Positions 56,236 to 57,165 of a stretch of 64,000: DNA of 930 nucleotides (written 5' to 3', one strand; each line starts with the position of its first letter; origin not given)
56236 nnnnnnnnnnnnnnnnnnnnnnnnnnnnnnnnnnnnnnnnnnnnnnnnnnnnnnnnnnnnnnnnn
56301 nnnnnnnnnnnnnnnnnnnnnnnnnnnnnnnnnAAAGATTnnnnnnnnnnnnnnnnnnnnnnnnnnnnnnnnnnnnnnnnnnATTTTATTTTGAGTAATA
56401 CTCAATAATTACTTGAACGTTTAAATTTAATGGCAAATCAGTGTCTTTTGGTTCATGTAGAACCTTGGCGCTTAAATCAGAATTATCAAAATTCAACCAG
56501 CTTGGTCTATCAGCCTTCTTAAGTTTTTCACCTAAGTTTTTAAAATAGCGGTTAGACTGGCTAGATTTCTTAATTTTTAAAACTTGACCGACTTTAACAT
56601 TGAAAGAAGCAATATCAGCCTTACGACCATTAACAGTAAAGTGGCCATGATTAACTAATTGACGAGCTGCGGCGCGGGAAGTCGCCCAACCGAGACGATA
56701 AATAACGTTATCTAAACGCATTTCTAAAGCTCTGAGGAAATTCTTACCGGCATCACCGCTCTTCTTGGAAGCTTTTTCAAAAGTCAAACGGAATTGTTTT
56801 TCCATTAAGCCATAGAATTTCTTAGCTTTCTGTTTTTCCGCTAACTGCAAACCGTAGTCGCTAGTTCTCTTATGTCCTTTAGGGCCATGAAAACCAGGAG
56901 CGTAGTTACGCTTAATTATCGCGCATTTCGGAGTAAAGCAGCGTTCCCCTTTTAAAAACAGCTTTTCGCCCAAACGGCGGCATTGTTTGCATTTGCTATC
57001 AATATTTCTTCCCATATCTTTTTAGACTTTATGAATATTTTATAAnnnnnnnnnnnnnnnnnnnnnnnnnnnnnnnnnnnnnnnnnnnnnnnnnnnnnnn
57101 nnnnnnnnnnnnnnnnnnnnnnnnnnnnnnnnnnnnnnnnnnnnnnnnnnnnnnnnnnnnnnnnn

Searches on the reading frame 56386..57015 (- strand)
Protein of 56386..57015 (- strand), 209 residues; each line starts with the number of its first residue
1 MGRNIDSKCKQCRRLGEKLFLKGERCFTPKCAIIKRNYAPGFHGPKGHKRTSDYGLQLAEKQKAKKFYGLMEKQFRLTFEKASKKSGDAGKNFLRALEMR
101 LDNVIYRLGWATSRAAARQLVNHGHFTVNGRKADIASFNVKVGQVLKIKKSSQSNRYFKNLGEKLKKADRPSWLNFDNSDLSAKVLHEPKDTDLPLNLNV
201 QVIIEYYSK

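Call 10: search_protein_families(library=ncbifam, proteins=[window:56386-57015:-])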
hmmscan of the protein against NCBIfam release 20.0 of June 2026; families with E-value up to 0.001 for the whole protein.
window:56386-57015:- (209 aa): 5 families
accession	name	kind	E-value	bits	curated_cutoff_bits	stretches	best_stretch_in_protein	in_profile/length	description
NF003717.0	PRK05327.1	equivalog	6.9e-75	251.4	116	1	1-209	1-202/202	30S ribosomal protein S4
TIGR01017.1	rpsD_bact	equivalog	2.6e-68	229.7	177.2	1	4-209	2-200/200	30S ribosomal protein S4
NF003139.0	PRK04051.1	equivalog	3.8e-12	46.4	138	1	96-155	100-159/179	30S ribosomal protein S4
TIGR01018.1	uS4_arch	equivalog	2.3e-09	37.4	82.25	1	96-153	101-158/162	30S ribosomal protein S4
TIGR00478.1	tly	subfamily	2e-05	24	185.8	1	100-172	1-70/228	TlyA family rRNA (cytidine-2'-O)-methyltransferase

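Call 28: find_encoding_contigs(protein=window:56386-57015:-, flank=10000, max_places=10)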
Protein window:56386-57015:- (209 aa): 4 contigs read that carry it; 4 places shown.
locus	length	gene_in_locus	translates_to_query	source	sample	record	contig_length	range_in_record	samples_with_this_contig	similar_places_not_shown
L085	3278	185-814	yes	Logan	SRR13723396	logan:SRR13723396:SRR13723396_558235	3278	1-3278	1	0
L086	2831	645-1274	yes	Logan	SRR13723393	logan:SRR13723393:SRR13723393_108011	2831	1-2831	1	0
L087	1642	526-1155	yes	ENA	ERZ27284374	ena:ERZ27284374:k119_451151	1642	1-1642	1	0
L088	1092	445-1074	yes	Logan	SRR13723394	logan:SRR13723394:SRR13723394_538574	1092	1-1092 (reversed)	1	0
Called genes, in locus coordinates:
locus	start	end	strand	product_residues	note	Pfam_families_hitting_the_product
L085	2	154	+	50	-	?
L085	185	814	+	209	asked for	PF00163:Ribosomal_S4, PF01479:S4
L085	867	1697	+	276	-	PF01193:RNA_pol_L, PF01000:RNA_pol_A_bac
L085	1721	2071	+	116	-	PF01196:Ribosomal_L17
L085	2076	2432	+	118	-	PF00572:Ribosomal_L13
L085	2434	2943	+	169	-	PF00380:Ribosomal_S9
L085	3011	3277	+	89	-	?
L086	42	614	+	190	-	PF00411:Ribosomal_S11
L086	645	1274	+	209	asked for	PF00163:Ribosomal_S4, PF01479:S4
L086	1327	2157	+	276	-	PF01193:RNA_pol_L, PF01000:RNA_pol_A_bac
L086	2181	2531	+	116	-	PF01196:Ribosomal_L17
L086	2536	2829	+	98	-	?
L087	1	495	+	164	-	?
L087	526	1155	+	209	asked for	PF00163:Ribosomal_S4, PF01479:S4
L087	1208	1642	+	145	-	?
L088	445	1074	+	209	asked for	PF00163:Ribosomal_S4, PF01479:S4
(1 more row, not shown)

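Call 30: find_homologous_proteins(query=window:56386-57015:-, max_evalue=1e-40)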
Query window:56386-57015:- (209 aa): 7047 proteins with E <= 1e-40 among 8000 candidates; the best 120 are listed.
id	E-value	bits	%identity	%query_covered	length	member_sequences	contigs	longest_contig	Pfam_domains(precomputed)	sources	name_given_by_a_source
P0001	6.8e-131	452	96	100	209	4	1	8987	PF00163.25,PF01479.31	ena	-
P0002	6.6e-123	426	88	100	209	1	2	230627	PF00163.25,PF01479.31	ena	-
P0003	3.2e-121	421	88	100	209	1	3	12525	PF00163.25,PF01479.31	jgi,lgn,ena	jgi:small subunit ribosomal protein S4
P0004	3.4e-121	421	87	100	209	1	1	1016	PF00163.25,PF01479.31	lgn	-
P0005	4.4e-121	420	87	100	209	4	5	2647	PF00163.25,PF01479.31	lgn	-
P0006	9.3e-121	419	88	100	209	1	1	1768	PF00163.25,PF01479.31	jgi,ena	-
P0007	6.3e-120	416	88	100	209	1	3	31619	PF00163.25,PF01479.31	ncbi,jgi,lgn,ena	ncbi:MAG: 30S ribosomal protein S4 [Patescibacteria group bacterium]|jgi:small subunit ribosomal pro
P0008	1.3e-119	415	87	100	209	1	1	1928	PF00163.25,PF01479.31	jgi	-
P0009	3.3e-119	414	88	100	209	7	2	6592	PF00163.25,PF01479.31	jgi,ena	-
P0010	9.2e-119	413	85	100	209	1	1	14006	PF00163.25,PF01479.31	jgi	jgi:small subunit ribosomal protein S4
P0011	3.5e-118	411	85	100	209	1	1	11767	PF00163.25,PF01479.31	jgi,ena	-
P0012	4.7e-118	410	85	100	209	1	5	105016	PF00163.25,PF01479.31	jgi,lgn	-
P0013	1.4e-117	409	85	100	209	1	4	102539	PF00163.25,PF01479.31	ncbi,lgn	-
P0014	1.7e-117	409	86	100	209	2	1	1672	PF00163.25,PF01479.31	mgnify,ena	mgnify:CR=1 FL=1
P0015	1.7e-117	409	85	100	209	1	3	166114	PF00163.25,PF01479.31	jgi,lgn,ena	-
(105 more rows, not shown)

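Call 31: find_related_loci(query=window:56386-57015:-, collection=metagenome_contigs, flank=10000)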
Query window:56386-57015:- (209 aa) in metagenome_contigs; peptide patterns used: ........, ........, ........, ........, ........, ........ (x = any residue, [..] = any of these).
600 stretches matched a pattern (row limit reached: there are more); 567 encode a relative of the query (tblastn E <= 1e-3); the best 80 are kept; 80 distinct loci.
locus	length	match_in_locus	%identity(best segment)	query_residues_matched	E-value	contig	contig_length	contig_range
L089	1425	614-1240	86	1-209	3e-135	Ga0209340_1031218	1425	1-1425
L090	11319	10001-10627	85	1-209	2e-123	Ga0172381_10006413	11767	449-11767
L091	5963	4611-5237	85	1-209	2e-122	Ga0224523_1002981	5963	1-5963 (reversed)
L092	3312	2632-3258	85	1-209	1e-125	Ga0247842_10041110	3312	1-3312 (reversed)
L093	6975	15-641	85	1-209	3e-122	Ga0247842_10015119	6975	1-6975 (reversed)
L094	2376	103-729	82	1-209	3e-126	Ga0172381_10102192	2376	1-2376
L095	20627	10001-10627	82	1-209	3e-117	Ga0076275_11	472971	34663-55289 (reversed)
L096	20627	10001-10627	81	1-209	5e-117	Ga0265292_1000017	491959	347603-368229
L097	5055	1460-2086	78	1-209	9e-112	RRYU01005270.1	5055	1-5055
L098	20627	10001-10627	76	1-209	4e-111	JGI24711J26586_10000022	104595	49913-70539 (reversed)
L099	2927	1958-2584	77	1-209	9e-113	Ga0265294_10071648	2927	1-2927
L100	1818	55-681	76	1-209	1e-115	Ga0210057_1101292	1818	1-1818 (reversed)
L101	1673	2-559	84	24-209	1e-114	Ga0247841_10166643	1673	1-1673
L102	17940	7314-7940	71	1-209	5e-105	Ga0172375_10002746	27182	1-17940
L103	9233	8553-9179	71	1-209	3e-103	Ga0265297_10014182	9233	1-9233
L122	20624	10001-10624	52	1-209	2e-68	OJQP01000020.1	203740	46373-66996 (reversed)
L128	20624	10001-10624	52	1-209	6e-68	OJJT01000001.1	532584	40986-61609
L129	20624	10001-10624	52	1-209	6e-68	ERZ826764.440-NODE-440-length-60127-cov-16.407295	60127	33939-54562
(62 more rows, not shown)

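Call 48: find_encoding_contigs(protein=P0001, flank=10000, max_places=3)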
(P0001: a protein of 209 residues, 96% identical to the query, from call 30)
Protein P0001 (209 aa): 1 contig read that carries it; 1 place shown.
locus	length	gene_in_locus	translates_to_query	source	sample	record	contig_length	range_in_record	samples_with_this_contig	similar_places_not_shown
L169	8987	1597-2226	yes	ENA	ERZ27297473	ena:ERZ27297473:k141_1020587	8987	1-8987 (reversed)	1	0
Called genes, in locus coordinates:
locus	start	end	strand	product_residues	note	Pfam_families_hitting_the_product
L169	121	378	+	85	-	PF01176:eIF-1a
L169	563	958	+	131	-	PF00416:Ribosomal_S13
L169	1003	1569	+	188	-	PF00411:Ribosomal_S11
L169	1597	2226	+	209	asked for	PF00163:Ribosomal_S4, PF01479:S4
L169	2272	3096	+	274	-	PF01193:RNA_pol_L, PF01000:RNA_pol_A_bac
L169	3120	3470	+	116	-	PF01196:Ribosomal_L17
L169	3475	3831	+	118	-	PF00572:Ribosomal_L13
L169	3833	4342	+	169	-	PF00380:Ribosomal_S9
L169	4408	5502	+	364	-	PF03462:PCRF, PF00472:RF-1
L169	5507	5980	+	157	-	-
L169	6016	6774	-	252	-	-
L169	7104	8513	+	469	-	PF13567:DUF4131, PF03772:Competence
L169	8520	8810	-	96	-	PF00830:Ribosomal_L28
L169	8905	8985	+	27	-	?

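Call 49: find_encoding_contigs(protein=P0002, flank=10000, max_places=3)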
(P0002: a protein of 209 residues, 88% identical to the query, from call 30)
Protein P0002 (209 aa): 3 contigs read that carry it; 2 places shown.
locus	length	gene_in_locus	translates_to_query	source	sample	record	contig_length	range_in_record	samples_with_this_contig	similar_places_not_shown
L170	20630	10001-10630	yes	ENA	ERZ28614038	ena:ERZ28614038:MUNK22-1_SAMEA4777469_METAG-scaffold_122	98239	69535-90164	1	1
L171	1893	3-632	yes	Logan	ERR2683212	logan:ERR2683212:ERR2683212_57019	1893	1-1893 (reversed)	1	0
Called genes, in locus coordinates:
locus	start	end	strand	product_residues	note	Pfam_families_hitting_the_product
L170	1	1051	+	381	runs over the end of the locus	PF01098:FTSW_RODA_SPOVE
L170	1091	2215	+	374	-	PF03033:Glyco_transf_28, PF04101:Glyco_tran_28_C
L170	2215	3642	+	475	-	PF01225:Mur_ligase, PF08245:Mur_ligase_M, PF02875:Mur_ligase_C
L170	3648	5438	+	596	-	PF00664:ABC_membrane, PF00005:ABC_tran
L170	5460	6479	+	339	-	PF01565:FAD_binding_4, PF02873:MurB_C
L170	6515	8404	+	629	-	PF01411:tRNA-synt_2c, PF07973:tRNA_SAD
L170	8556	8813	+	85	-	PF01176:eIF-1a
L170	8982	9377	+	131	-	PF00416:Ribosomal_S13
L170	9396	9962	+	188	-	PF00411:Ribosomal_S11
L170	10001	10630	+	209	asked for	PF00163:Ribosomal_S4, PF01479:S4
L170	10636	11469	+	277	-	PF01193:RNA_pol_L, PF01000:RNA_pol_A_bac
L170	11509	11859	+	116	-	PF01196:Ribosomal_L17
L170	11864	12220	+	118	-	PF00572:Ribosomal_L13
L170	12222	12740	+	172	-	PF00380:Ribosomal_S9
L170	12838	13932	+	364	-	PF03462:PCRF, PF00472:RF-1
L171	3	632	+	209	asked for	PF00163:Ribosomal_S4, PF01479:S4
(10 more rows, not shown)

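Call 50: find_encoding_contigs(protein=P0003, flank=10000, max_places=3)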
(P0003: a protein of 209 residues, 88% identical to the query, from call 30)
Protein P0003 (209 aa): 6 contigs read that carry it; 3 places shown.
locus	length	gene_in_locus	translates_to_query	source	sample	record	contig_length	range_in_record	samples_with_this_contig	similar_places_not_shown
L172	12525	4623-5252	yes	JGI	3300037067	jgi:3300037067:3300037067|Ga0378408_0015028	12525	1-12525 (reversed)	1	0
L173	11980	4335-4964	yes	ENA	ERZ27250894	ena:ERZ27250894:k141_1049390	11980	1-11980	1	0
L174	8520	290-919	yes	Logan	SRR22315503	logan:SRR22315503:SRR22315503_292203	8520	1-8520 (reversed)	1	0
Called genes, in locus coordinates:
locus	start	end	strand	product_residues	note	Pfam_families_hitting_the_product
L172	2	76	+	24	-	?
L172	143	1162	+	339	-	PF01565:FAD_binding_4, PF02873:MurB_C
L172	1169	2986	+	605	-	PF01411:tRNA-synt_2c, PF07973:tRNA_SAD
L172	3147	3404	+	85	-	PF01176:eIF-1a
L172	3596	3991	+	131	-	PF00416:Ribosomal_S13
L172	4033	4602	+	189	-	PF00411:Ribosomal_S11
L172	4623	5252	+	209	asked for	PF00163:Ribosomal_S4, PF01479:S4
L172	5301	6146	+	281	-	PF01193:RNA_pol_L, PF13656:RNA_pol_L_2 (faint), PF01000:RNA_pol_A_bac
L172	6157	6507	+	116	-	PF01196:Ribosomal_L17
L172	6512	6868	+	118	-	PF00572:Ribosomal_L13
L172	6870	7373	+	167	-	PF00380:Ribosomal_S9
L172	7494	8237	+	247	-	PF04402:SIMPL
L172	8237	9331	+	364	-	PF03462:PCRF, PF00472:RF-1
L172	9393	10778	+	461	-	PF13567:DUF4131, PF03772:Competence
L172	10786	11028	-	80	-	PF00830:Ribosomal_L28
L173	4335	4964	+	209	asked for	PF00163:Ribosomal_S4, PF01479:S4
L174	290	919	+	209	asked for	PF00163:Ribosomal_S4, PF01479:S4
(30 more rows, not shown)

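Call 51: find_encoding_contigs(protein=P0007, flank=10000, max_places=3)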
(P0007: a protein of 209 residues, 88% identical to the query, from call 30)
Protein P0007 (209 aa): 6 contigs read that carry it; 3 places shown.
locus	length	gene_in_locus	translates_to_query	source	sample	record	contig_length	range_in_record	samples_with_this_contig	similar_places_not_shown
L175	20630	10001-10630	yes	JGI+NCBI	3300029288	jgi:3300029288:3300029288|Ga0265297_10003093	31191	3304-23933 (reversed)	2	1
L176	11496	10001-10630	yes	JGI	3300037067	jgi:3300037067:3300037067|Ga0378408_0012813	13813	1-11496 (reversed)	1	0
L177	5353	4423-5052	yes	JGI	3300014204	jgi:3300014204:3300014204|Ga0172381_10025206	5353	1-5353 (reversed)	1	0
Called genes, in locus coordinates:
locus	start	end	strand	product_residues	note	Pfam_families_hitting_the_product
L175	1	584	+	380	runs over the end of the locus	PF01098:FTSW_RODA_SPOVE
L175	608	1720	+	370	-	PF03033:Glyco_transf_28, PF04101:Glyco_tran_28_C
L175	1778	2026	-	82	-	-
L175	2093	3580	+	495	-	PF01225:Mur_ligase, PF08245:Mur_ligase_M, PF02875:Mur_ligase_C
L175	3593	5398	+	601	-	PF00664:ABC_membrane, PF00005:ABC_tran, PF02463:SMC_N (faint)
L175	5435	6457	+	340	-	PF01565:FAD_binding_4, PF02873:MurB_C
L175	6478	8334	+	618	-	PF01411:tRNA-synt_2c, PF07973:tRNA_SAD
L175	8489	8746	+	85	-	PF01176:eIF-1a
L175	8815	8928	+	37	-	PF00444:Ribosomal_L36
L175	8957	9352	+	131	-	PF00416:Ribosomal_S13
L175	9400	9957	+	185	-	PF00411:Ribosomal_S11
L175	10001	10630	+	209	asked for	PF00163:Ribosomal_S4, PF01479:S4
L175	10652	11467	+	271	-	PF01193:RNA_pol_L, PF01000:RNA_pol_A_bac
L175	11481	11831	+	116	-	PF01196:Ribosomal_L17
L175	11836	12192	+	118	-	PF00572:Ribosomal_L13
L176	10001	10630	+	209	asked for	PF00163:Ribosomal_S4, PF01479:S4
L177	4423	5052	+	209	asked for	PF00163:Ribosomal_S4, PF01479:S4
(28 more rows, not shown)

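Call 89: list_cluster_members(proteins=[L122:2220-2762:+, L122:3355-3750:+, L122:10001-10624:+, L128:10001-10624:+, L129:10001-10624:+])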
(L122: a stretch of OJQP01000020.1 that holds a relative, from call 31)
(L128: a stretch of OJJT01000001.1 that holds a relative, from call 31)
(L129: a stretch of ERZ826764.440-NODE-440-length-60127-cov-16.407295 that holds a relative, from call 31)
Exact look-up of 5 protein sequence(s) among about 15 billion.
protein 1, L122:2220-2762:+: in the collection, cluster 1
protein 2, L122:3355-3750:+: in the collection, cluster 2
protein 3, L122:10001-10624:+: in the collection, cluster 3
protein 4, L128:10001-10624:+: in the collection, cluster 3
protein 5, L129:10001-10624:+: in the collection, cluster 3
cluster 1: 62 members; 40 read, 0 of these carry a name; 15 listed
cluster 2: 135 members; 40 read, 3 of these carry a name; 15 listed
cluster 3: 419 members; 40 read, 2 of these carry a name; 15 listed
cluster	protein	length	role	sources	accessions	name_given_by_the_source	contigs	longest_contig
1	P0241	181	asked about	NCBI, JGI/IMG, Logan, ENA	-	-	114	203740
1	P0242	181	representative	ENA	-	-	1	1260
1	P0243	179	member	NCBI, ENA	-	-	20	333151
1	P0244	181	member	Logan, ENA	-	-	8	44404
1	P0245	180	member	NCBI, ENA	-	-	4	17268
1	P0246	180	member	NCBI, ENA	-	-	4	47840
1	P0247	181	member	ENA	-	-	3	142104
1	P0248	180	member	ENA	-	-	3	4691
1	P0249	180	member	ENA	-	-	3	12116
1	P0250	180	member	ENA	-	-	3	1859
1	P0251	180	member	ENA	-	-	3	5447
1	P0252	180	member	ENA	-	-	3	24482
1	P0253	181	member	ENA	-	-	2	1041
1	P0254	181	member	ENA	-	-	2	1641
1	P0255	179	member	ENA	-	-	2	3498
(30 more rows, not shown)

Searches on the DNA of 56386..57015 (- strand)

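Call 67: search_rna_families(source=L122, start=2700, end=3450, threshold=evalue, max_evalue=10)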
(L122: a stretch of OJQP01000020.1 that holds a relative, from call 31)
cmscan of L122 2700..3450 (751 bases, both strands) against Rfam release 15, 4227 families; matches with E-value up to 10: 5.
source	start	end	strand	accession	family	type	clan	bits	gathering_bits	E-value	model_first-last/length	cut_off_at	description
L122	3147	3220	+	RF02593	NsiR8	Gene; sRNA;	-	21.1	61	0.21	1-172/172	no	Nitrogen stress-induced RNA 8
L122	2812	2835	+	RF01340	CRISPR-DR29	Gene; CRISPR;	-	20.2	39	0.16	1-37/37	no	CRISPR RNA direct repeat element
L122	3314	3357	+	RF02980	freshwater-2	Cis-reg;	-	18.5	49.9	3.1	1-84/84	no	freshwater-2 RNA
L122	3083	3147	+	RF02843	RefA5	Gene; antisense;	-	16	91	1.9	1-68/68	no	Enterococcus sRNA A5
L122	3418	3443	-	RF01128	sR43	Gene; snRNA; snoRNA; CD-box;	-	14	45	0.76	31-56/56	no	Small nucleolar RNA sR42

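Call 106: search_rna_families(sources=[L104, L308, L297], threshold=evalue, max_evalue=1)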
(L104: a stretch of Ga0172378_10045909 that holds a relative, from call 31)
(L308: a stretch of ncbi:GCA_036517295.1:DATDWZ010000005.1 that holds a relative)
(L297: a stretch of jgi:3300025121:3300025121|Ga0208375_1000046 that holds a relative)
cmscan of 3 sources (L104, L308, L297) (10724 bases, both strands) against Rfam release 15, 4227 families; matches with E-value up to 1: 1.
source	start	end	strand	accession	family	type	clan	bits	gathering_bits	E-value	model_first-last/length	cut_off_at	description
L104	2372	2432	+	RF01153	sn3060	Gene; snRNA; snoRNA; CD-box;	-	23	45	0.4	1-67/67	no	Small nucleolar RNA sn3060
